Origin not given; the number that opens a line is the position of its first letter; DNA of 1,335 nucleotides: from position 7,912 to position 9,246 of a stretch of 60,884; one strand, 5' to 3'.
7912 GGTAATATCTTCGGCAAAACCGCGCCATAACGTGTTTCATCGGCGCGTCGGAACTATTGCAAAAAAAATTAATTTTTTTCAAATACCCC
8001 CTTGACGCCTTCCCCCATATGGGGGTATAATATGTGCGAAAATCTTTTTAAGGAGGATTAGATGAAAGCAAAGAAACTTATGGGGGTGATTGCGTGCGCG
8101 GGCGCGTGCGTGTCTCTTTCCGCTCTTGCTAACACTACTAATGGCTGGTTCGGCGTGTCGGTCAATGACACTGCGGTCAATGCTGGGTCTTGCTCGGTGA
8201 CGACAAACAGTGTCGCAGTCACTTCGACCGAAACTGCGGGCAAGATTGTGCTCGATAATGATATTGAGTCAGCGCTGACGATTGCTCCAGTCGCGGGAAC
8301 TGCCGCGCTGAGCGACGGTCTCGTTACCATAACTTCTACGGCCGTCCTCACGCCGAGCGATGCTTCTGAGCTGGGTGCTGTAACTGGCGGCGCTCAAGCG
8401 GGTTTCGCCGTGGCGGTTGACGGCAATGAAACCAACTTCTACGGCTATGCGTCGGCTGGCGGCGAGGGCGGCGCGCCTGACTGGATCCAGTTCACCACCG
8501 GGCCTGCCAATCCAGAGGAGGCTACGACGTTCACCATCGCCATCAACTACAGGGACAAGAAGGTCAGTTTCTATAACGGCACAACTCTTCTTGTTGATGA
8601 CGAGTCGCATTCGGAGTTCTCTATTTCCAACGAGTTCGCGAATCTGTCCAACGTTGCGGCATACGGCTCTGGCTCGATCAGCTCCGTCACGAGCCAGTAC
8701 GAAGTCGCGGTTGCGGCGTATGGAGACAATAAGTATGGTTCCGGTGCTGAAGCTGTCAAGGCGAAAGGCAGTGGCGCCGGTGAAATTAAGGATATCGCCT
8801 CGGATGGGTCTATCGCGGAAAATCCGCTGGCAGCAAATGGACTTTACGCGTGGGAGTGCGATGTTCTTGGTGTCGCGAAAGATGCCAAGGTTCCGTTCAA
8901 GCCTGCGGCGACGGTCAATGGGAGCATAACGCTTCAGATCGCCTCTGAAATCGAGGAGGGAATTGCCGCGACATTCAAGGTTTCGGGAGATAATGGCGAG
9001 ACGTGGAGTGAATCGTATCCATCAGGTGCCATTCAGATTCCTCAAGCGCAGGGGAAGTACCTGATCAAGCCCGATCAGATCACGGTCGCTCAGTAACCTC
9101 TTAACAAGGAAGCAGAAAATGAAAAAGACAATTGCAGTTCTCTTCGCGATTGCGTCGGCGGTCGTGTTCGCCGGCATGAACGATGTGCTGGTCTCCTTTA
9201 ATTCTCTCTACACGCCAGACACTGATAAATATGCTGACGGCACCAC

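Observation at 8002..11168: Lower-GC operon of four signal-peptide proteins of no recognisable family, ending in a PEP-CTERM protein: candidate undescribed cell-surface system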

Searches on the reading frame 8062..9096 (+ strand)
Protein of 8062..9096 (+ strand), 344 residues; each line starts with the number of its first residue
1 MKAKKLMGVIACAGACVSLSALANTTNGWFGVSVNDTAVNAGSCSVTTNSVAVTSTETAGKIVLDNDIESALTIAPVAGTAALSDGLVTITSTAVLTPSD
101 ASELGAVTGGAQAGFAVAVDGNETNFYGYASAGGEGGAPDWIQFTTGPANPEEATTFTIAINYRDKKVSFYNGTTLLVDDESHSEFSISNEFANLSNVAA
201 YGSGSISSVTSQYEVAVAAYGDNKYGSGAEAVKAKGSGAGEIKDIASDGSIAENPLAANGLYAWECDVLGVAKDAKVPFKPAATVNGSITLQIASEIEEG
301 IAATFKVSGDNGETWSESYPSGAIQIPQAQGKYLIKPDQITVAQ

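Call 4: search_protein_families(library=pfam, proteins=[window:8062-9093:+], max_evalue=1)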
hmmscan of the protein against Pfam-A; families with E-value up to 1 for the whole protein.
window:8062-9093:+ (344 aa): 1 family
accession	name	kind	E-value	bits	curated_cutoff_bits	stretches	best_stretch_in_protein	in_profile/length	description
PF13088.12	BNR_2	-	0.17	11.7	31.4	1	280-322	115-157/277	BNR repeat-like domain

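Call 5: search_protein_families(library=ncbifam, proteins=[window:8062-9093:+], max_evalue=1)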
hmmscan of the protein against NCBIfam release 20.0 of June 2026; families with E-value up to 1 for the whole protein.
window:8062-9093:+ (344 aa): 0 families

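Call 10: find_homologous_proteins(query=window:8062-9093:+)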
Query window:8062-9093:+ (344 aa): 274 proteins with E <= 0.001 among 8000 candidates; the best 120 are listed.
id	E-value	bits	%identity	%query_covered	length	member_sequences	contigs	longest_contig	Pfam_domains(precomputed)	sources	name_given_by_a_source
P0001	3.1e-214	728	100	100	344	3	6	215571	-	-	-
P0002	2.4e-193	660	91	100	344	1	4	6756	-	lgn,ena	-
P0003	4.0e-192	656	91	100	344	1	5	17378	-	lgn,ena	-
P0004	6.0e-190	648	90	99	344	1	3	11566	-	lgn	-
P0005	3.0e-189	646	90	100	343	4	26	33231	-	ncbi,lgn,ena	-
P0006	3.2e-187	639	90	100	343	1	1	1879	-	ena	-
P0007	1.7e-186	637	90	100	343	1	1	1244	-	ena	-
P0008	9.7e-186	635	88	99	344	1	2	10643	-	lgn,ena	-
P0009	6.2e-182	622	86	99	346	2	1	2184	-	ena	-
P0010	9.5e-179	612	86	99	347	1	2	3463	-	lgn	-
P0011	9.6e-176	602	84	100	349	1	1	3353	-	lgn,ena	-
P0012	2.4e-173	594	86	99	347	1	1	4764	-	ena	-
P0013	2.3e-172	591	85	99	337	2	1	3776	-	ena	-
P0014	3.9e-169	580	82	99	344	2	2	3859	-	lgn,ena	-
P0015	1.0e-167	575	83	100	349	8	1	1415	-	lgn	-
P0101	2.1e-65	239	45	100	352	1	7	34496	-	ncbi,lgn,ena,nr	ncbi:MAG: hypothetical protein IKU71_06610 [Kiritimatiellae bacterium]|nr:hypothetical protein [Kiri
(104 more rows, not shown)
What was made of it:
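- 8062..9096 (+): P1, 344 aa: signal peptide, ConA/galectin-like jelly-roll domain (about residues 25-215), small C-terminal beta domain. At least 274 homologues, all unnamed (call 10).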

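Call 14: find_encoding_contigs(protein=P0101, flank=10000, max_places=3)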
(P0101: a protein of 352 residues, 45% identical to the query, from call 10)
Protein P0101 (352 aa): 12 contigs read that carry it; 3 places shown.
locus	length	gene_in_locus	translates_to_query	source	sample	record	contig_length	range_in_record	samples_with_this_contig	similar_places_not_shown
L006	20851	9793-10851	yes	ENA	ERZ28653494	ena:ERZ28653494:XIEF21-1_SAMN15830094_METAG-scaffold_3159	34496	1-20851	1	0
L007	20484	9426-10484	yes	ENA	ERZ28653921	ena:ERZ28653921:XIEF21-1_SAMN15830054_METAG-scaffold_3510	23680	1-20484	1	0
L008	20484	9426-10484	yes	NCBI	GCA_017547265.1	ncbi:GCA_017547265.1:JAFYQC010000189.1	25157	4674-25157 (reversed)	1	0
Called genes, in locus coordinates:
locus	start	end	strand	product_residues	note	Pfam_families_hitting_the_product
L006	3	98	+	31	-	?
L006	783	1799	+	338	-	PF13651:EcoRI_methylase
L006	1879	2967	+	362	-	PF03235:GmrSD_N, PF01844:HNH, PF14279:HNH_5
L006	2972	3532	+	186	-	-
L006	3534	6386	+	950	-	PF13582:Reprolysin_3 (weak), PF13583:Reprolysin_4 (weak), PF13688:Reprolysin_5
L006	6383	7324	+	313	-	-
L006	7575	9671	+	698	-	PF01869:BcrAD_BadFG, PF06050:HGD-D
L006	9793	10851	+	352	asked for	-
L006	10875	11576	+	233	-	-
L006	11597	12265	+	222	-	-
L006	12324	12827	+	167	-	-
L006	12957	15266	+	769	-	PF13432:TPR_16 (faint), PF07719:TPR_2 (faint), PF00515:TPR_1 (faint), PF13424:TPR_12 (faint), PF14559:TPR_19 (weak)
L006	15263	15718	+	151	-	PF02580:Tyr_Deacylase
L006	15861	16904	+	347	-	-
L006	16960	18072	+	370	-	-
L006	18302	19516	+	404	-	PF22660:RS_preATP-grasp-like (faint), PF00389:2-Hacid_dh, PF02826:2-Hacid_dh_C, PF03446:NAD_binding_2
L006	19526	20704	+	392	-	PF00482:T2SSF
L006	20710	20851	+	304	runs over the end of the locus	PF22007:DUF6930 (faint)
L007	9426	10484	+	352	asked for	-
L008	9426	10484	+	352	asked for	-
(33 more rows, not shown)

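Call 21: search_solved_structures(query=A2, max_evalue=10)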
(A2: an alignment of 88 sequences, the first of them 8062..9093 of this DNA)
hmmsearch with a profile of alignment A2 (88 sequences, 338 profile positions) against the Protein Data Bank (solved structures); distinct sequences matched with E-value up to 10: 6.
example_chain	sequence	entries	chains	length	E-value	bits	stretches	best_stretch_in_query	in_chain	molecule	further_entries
9riu_A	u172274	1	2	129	0.049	16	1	11-66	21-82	Variable Domain of Heavy-Chain only Antibody (VHH)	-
4e0f_A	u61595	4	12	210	0.14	14.5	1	10-73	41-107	Riboflavin synthase subunit alpha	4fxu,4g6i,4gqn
9ke8_A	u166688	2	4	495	0.68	12.2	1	149-223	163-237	Nicotinamide phosphoribosyltransferase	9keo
3dh9_A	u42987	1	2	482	1.8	10.9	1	121-174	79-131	Thioredoxin reductase 1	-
3dgh_A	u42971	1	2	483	1.8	10.9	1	121-174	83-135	Thioredoxin reductase 1, mitochondrial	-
2nvk_X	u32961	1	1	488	1.8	10.8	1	121-174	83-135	Thioredoxin Reductase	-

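Call 36: predict_structure(alignment_id=A2)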
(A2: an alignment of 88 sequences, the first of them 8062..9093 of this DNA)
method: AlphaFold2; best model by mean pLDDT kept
length: 344 residues; sequences in the alignment: 88
mean_pLDDT: 84.9   pTM: 0.78
mean pLDDT of the five models: 84.9, 84.1, 83.7, 81.4, 80.6
residues with pLDDT >= 90: 160; 70-90: 145; 50-70: 16; < 50: 23
segments of 3 or more residues with pLDDT < 50: 1-23
pLDDT, mean of each block of 10 residues (from residue 1): 37 35 66 89 85 86 89 83 77 91 85 93 94 92 92 91 91 94 93 85 91 89 89 90 90 90 92 91 87 90 89 75 87 88 86
secondary structure, 60 per line:
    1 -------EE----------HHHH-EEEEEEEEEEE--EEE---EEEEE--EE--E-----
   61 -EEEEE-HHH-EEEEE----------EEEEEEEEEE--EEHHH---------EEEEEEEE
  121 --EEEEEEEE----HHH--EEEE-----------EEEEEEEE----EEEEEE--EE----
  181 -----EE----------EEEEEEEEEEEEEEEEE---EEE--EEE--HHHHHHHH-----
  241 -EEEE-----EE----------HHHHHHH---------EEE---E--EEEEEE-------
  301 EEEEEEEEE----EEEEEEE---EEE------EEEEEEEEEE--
elements in order: H20-23 E25-35 E38-40 E44-48 E62-66 E72-76 E87-96 E113-120 E123-130 E140-143 E155-162 E167-172 E198-214 E218-220 E223-225 H228-235 E242-245 H263-269 E279-281 E288-293 E301-309 E314-320 E324-326 E333-342
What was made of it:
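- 8062..9096 (+): AF2 model pLDDT 85, pTM 0.78 (call 36).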

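Call 38: fold_search(model_id=the predicted structure, library=pdb)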
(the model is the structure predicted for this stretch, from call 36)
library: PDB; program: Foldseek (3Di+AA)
matches with E <= 10: 977; with E <= 0.001: 21
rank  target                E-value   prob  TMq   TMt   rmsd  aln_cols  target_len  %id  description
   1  8rvg_A                1.7e-04  0.97  0.25  0.22  21.3       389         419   10  Structure of the binding domain of BoNT/A mutant Y1117V in complex with the GD1a ganglioside receptor (released 2025-02-12)
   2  9fyq_C                2.6e-04  1.00  0.30  0.25   9.5       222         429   15  Cryo-EM structure of native SV2A in complex with TeNT-Hc, gangliosides and Pro-Macrobody 5 (released 2025-05-21)
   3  9qcm_A                2.9e-04  0.99  0.31  0.11  22.3       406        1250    9  Botulinum neurotoxin type B1, 14-subunit, Large Progenitor Toxin Complex (L-PTC) (released 2025-09-10)
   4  6f0p                  3.3e-04  0.99  0.28  0.24  21.2       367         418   10  Botulinum neurotoxin A4 Hc domain (released 2018-01-10)
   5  9arl_B                3.9e-04  1.00  0.30  0.11  17.7       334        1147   10  CryoEM structure of BoNT-NTNH-OrfX2 complex from Clostridium botulinum strain A1-ST7B, major class (released 2025-01-22)
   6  6ul4_A                3.9e-04  0.99  0.28  0.24  20.6       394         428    9  Crystal structure of BoNT/B receptor-binding domain in complex with VHH JLO-G11 (released 2020-03-04)
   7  7qpt_A                4.1e-04  0.99  0.30  0.26  20.5       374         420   10  Botulinum neurotoxin A4 cell binding domain in complex with GD1a oligosaccharide (released 2022-03-16)
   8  5jmc_A                4.1e-04  0.98  0.29  0.25  21.4       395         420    9  Receptor binding domain of Botulinum neurotoxin A in complex with rat SV2C (released 2016-06-15)
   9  4kbb_B                4.3e-04  0.97  0.27  0.23  20.2       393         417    8  Structure of Botulinum neurotoxin B binding domain in complex with both synaptotagmin II and GD1a (released 2013-07-03)
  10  5moy_A                4.5e-04  0.96  0.26  0.22  21.4       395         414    9  Crystal structure of the BoNT/A2 receptor-binding domain in complex with the luminal domain of its neuronal receptor S (released 2017-03-15)
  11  5jmc_G                4.5e-04  0.90  0.23  0.19  21.1       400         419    9  Receptor binding domain of Botulinum neurotoxin A in complex with rat SV2C (released 2016-06-15)
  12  9arj_B                5.2e-04  1.00  0.30  0.11  18.5       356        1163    8  CryoEM structure of BoNT-NTNH-OrfX2 complex from Clostridium botulinum E1, major class (released 2025-01-22)
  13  4jra_A                5.2e-04  0.91  0.24  0.20  20.7       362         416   10  CRYSTAL STRUCTURE OF THE BOTULINUM NEUROTOXIN A RECEPTOR-BINDING DOMAIN IN COMPLEX WITH THE LUMINAL DOMAIN Of SV2C (released 2013-11-20)
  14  3v0a_B                5.5e-04  1.00  0.33  0.12  18.5       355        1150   10  2.7 angstrom crystal structure of BoNT/Ai in complex with NTNHA (released 2012-03-14)
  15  7ce2_A                5.5e-04  1.00  0.34  0.28  20.8       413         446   11  The Crystal structure of TeNT Hc complexed with neutralizing antibody (released 2021-04-07)
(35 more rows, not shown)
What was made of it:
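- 8062..9096 (+): Foldseek hits to BoNT/TeNT Hc (E 1.7e-4) and to galectin CRDs (TM 0.52-0.60 on the target) (call 38).
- On Concanavalin A-like lectin/glucanase fold (P1 N-terminal domain): Against galectin CRDs E is about 1e-3 to 3e-3, with TM 0.52-0.60 on the target over about 140-164 residues (call 38).
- P1's N-terminal domain has a ConA/galectin/BoNT-Hc-type carbohydrate-binding fold (call 38).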

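Call 95: find_encoding_contigs(protein=window:8062-9096:+, flank=3000, max_places=6)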
Protein window:8062-9096:+ (344 aa): 7 contigs read that carry it; 4 places shown.
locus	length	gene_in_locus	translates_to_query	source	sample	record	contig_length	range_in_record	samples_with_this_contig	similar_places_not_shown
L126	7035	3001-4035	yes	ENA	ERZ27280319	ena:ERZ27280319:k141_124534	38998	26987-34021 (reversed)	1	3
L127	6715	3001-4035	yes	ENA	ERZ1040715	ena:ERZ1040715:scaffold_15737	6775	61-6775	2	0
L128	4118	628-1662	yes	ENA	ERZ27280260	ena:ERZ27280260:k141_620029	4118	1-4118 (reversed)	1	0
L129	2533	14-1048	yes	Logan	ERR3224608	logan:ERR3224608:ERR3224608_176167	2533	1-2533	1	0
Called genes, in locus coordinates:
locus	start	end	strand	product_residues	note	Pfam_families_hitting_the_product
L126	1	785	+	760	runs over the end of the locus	PF12844:HTH_19, PF13560:HTH_31 (faint), PF07883:Cupin_2, PF00501:AMP-binding, PF13193:AMP-binding_C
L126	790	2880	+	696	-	PF01869:BcrAD_BadFG, PF06050:HGD-D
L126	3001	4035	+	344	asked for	-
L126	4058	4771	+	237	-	-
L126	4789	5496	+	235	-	-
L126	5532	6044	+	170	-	-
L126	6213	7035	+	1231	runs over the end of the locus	PF21722:Gly_rich_2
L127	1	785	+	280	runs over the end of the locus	?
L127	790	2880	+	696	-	PF01869:BcrAD_BadFG, PF06050:HGD-D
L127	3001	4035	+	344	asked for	-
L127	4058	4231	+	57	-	-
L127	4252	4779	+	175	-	-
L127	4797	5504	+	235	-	-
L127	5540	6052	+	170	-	-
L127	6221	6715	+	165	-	?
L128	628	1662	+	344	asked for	-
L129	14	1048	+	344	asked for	-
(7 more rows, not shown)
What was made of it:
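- Checked: Independent gene calls on other assemblies give the same four products, which supports the ATG at 10593 for P4 (call 95).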
